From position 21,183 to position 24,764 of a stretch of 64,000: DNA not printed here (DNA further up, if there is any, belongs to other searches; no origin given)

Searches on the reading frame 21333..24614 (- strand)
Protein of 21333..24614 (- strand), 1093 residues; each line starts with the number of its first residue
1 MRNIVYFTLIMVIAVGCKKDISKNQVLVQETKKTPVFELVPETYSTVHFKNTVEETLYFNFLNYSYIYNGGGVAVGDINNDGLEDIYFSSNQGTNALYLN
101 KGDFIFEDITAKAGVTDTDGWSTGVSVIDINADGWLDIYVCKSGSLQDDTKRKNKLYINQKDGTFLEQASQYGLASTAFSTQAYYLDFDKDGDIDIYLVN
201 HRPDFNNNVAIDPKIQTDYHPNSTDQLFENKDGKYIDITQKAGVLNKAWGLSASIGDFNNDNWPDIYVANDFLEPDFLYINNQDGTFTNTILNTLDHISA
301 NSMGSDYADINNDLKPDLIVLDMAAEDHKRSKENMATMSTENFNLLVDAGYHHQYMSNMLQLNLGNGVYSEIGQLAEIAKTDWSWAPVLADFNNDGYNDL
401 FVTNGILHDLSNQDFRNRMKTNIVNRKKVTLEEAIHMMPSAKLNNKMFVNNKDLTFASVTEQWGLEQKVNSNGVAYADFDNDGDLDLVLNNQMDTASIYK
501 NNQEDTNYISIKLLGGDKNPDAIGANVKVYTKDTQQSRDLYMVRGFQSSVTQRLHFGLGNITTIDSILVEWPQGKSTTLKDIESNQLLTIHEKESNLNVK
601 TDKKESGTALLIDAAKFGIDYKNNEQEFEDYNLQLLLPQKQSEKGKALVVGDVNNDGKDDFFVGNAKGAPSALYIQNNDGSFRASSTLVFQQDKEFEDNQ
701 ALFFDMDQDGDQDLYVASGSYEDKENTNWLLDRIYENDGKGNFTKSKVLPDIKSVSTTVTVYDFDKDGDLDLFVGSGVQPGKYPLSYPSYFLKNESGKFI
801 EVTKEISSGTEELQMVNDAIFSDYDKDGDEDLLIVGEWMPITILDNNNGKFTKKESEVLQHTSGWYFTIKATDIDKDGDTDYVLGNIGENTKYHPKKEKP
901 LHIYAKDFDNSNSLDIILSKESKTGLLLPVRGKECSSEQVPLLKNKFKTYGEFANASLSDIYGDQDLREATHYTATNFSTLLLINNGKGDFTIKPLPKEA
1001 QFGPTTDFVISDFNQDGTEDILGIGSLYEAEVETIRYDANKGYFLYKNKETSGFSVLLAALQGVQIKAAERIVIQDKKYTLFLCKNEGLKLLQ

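Call 61: search_protein_families(library=ncbifam, proteins=[window:21333-24614:-], max_evalue=0.001)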
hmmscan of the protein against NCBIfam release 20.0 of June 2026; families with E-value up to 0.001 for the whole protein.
window:21333-24614:- (1093 aa): 1 family
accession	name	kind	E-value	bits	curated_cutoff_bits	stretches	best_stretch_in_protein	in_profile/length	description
NF047539.1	XAC2610_fam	domain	1.6e-07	31.7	35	0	760-807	2-47/89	XAC2610-related protein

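Call 71: search_protein_families(library=pfam, proteins=[window:21333-24614:-], max_evalue=0.00001)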
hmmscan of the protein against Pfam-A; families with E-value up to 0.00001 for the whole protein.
window:21333-24614:- (1093 aa): 3 families
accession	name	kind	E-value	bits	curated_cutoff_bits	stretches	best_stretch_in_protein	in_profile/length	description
PF13517.12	FG-GAP_3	-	4.3e-77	255.1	26.9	8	77-140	1-61/61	FG-GAP-like repeat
PF01839.29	FG-GAP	-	3.6e-23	81.4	22.1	0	647-666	4-23/37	FG-GAP repeat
PF07593.17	UnbV_ASPIC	-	1e-22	80.2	23.4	1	522-589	1-68/68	ASPIC and UnbV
